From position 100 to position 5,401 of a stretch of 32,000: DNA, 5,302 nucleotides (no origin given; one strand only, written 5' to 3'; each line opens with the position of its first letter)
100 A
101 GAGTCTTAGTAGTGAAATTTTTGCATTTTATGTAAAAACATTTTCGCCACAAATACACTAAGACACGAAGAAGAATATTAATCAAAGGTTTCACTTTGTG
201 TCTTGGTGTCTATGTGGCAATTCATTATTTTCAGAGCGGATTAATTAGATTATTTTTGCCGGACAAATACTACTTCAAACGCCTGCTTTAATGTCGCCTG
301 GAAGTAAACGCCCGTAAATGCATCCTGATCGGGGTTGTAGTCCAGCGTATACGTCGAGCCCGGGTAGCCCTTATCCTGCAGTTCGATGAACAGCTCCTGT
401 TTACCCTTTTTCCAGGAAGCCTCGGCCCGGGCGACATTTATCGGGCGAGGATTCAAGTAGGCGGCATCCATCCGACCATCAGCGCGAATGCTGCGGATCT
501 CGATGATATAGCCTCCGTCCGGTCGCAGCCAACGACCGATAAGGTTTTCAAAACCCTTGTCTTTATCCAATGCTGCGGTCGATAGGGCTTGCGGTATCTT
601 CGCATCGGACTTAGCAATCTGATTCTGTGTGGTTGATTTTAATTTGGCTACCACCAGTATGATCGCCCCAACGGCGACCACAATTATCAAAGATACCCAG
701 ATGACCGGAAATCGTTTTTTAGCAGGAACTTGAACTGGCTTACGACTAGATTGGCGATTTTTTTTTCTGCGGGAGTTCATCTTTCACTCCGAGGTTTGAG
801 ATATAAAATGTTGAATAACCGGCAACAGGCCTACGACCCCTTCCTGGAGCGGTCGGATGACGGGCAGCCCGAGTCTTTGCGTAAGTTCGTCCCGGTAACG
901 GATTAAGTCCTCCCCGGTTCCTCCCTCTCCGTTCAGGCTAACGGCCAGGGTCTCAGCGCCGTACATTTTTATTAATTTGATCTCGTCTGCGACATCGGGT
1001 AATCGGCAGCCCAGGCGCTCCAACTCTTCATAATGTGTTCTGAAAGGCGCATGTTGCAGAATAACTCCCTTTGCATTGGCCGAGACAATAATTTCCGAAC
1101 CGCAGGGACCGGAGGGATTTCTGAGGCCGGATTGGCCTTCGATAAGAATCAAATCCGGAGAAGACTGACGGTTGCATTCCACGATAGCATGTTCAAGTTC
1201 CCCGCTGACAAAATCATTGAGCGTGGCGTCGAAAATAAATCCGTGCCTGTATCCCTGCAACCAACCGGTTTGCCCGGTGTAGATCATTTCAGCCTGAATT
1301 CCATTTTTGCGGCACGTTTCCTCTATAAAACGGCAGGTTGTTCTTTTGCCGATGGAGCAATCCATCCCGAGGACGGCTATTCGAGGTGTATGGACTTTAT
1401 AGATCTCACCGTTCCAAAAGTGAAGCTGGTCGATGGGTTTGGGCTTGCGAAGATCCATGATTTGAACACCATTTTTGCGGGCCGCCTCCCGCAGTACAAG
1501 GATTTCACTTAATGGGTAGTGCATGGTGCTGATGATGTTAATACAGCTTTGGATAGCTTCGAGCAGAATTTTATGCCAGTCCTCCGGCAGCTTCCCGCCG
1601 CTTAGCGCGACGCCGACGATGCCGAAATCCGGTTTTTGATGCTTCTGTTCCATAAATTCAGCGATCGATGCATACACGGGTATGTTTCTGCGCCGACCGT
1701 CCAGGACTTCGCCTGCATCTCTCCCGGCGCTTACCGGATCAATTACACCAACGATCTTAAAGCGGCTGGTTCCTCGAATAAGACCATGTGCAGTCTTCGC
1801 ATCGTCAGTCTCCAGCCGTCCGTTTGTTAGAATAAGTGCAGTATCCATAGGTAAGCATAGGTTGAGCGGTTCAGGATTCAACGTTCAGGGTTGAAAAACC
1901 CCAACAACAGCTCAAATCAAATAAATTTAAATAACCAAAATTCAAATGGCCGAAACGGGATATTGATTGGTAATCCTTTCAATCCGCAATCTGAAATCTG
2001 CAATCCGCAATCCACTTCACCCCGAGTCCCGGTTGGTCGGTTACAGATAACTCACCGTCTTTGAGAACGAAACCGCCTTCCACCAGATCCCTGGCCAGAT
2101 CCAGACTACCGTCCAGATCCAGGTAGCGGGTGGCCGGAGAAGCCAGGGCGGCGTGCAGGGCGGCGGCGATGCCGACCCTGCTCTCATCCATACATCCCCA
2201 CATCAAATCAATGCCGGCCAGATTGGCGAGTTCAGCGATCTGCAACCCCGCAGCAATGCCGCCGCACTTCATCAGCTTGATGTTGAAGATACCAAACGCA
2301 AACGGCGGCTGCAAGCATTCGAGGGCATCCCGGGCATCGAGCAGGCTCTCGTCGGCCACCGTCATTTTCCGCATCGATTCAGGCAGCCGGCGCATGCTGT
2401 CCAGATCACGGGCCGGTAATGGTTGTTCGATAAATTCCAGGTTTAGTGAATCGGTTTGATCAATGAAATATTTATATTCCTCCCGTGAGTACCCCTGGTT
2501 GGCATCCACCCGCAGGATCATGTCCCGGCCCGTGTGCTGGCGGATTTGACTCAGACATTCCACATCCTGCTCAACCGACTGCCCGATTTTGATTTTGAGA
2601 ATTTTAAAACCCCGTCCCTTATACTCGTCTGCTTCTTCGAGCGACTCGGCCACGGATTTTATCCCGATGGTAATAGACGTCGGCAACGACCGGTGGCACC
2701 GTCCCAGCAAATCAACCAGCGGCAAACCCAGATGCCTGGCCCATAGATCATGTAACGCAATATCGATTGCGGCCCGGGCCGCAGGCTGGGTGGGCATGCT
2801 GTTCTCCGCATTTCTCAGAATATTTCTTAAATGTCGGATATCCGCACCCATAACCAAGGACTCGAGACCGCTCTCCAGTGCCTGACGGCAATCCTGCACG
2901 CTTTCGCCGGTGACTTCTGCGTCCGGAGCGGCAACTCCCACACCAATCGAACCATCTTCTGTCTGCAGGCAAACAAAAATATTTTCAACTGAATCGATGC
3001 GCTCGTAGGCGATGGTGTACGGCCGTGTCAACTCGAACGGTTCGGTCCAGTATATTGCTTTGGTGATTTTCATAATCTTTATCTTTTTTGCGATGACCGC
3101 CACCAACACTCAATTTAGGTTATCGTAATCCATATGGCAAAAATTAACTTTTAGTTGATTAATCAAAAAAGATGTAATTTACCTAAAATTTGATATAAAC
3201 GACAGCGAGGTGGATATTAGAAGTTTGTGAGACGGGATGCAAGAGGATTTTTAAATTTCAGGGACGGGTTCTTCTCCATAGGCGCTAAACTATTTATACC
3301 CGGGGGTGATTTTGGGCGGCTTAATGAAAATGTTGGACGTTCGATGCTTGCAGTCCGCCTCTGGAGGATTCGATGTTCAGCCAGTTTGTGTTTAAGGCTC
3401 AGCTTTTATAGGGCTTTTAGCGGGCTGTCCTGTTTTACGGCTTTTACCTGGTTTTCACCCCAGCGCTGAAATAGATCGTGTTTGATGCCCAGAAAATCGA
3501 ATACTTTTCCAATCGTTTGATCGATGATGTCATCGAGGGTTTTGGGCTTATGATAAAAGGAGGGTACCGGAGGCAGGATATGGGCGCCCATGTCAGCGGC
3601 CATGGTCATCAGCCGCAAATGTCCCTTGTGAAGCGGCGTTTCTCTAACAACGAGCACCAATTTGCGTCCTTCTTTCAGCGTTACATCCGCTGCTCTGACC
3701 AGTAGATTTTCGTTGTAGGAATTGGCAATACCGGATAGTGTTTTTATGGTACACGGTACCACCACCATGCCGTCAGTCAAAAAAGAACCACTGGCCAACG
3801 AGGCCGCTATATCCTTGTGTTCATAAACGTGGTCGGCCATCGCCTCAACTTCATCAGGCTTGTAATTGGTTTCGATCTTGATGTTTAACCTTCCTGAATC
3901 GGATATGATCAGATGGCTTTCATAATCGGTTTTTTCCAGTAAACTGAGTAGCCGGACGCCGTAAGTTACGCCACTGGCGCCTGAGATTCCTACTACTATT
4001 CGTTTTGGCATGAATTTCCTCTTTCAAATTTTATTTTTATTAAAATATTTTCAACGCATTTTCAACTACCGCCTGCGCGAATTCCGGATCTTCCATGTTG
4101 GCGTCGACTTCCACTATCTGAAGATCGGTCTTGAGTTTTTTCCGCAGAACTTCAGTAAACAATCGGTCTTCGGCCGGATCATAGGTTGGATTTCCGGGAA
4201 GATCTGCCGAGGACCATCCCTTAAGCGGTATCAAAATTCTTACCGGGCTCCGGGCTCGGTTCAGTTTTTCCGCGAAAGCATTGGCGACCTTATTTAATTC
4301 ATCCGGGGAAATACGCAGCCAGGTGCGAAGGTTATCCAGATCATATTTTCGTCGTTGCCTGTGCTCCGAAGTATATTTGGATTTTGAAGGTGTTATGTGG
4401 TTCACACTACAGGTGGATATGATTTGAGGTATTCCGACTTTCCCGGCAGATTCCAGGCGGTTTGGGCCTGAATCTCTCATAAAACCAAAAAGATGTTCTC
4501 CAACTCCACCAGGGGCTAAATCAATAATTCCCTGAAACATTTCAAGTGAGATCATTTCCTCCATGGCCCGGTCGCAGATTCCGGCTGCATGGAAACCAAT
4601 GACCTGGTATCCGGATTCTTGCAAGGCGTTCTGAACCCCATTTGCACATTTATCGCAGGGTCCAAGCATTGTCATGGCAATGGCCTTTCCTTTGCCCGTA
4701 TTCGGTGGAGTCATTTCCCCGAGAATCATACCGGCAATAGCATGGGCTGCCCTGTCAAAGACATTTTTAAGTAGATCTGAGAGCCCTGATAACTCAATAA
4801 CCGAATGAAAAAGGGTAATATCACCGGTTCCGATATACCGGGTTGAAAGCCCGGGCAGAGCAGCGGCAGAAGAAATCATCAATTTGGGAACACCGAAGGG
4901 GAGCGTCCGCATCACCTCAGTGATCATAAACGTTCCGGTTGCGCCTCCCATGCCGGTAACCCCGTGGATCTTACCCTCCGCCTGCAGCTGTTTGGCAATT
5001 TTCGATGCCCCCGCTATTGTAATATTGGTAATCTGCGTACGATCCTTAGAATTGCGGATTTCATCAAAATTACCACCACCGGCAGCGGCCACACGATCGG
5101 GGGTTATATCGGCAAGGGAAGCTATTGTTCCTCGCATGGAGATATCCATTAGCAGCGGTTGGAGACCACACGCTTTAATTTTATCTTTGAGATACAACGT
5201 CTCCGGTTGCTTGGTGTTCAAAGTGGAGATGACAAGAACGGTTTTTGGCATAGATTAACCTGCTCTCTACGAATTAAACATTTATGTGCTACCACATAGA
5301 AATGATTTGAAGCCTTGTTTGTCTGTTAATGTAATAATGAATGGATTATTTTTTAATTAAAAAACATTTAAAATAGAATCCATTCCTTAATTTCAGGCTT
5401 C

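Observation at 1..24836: Family of strictly 7-nt periodic intergenic arrays, each built from a different heptamer word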

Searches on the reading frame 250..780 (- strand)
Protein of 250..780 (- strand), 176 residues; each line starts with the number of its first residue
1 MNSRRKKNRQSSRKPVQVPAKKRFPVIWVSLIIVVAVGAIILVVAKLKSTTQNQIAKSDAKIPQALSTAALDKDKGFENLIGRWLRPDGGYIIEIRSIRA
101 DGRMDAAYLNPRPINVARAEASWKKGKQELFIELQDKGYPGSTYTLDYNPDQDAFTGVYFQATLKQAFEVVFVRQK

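Call 7: search_protein_families(library=pfam, proteins=[window:250-780:-])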
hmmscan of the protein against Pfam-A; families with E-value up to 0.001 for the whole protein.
window:250-780:- (176 aa): 0 families

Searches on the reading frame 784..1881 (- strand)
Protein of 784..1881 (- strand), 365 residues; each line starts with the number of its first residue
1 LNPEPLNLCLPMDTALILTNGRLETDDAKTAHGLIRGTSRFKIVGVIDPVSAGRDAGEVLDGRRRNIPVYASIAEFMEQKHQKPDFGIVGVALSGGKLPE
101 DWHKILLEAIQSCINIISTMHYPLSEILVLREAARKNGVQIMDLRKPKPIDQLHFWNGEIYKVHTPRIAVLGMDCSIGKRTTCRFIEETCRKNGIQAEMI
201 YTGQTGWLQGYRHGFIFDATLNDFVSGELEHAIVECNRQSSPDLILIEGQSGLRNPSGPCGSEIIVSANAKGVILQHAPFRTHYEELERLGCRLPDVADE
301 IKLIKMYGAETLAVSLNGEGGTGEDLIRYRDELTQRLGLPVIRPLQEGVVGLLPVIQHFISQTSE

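Call 7: search_protein_families(library=pfam, proteins=[window:784-1881:-])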
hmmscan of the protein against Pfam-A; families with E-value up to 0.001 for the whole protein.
window:784-1881:- (365 aa): 2 families
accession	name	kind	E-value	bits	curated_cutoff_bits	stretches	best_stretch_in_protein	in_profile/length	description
PF07755.17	DUF1611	-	2.3e-53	181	25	1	154-350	1-198/201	Domain of unknown function (DUF1611_C) P-loop domain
PF17396.8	DUF1611_N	-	1.5e-22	80.2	22.6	1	52-147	4-95/95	Domain of unknown function (DUF1611_N) Rossmann-like domain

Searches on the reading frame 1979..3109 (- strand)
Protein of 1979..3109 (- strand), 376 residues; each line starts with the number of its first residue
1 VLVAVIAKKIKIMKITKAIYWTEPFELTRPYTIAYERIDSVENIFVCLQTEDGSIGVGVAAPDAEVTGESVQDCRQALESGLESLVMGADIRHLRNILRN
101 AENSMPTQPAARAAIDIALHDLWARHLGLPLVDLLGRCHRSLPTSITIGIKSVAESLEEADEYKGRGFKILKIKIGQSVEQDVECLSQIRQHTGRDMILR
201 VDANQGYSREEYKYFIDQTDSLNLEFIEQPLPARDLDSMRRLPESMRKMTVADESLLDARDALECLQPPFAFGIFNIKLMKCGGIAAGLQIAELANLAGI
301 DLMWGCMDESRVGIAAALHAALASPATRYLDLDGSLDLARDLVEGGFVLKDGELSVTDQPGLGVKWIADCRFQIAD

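Call 7: search_protein_families(library=pfam, proteins=[window:1979-3109:-])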
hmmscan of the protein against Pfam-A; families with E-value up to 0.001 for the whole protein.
window:1979-3109:- (376 aa): 2 families
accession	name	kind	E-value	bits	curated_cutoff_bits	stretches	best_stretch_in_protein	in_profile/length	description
PF13378.12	MR_MLE_C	-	7.6e-46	157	29.4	1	157-366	3-215/219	Enolase C-terminal domain-like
PF02746.21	MR_MLE_N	-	2e-14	54.2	22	1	23-136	9-117/117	Mandelate racemase / muconate lactonizing enzyme, N-terminal domain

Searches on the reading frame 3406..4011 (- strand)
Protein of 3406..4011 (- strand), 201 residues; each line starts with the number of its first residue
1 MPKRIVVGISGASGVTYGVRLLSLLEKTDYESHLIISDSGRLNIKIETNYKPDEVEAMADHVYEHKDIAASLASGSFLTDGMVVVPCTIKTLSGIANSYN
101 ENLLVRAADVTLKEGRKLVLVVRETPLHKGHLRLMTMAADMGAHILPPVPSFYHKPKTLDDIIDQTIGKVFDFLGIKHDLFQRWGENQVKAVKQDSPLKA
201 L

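Call 7: search_protein_families(library=pfam, proteins=[window:3406-4011:-])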
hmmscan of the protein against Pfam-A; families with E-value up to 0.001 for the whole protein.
window:3406-4011:- (201 aa): 1 family
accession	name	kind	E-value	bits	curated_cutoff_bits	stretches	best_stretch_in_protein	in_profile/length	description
PF02441.25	Flavoprotein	-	7.4e-43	146.4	22.7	1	3-173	1-161/162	Flavoprotein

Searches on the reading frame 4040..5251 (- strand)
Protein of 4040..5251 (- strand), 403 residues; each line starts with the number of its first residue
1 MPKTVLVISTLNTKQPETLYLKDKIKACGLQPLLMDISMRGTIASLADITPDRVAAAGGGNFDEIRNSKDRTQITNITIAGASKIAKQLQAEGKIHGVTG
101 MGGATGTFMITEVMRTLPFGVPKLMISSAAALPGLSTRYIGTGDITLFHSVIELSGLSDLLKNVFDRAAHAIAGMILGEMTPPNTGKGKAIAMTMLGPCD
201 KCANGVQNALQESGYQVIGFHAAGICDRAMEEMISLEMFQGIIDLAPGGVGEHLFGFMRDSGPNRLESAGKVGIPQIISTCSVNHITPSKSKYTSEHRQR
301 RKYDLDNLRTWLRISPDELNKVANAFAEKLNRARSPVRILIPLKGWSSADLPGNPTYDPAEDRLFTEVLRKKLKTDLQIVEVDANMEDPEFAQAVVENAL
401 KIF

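Call 7: search_protein_families(library=pfam, proteins=[window:4040-5251:-])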
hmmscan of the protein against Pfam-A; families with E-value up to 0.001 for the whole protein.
window:4040-5251:- (403 aa): 2 families
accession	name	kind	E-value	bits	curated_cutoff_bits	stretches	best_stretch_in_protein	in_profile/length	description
PF23189.1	UPF0261_C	-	2.2e-65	220.4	27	1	189-402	2-217/218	Uncharacterised protein family (UPF0261) C-terminal domain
PF06792.17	UPF0261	-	9e-51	172.8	27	1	3-177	1-172/176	Uncharacterised protein family (UPF0261) N-terminal domain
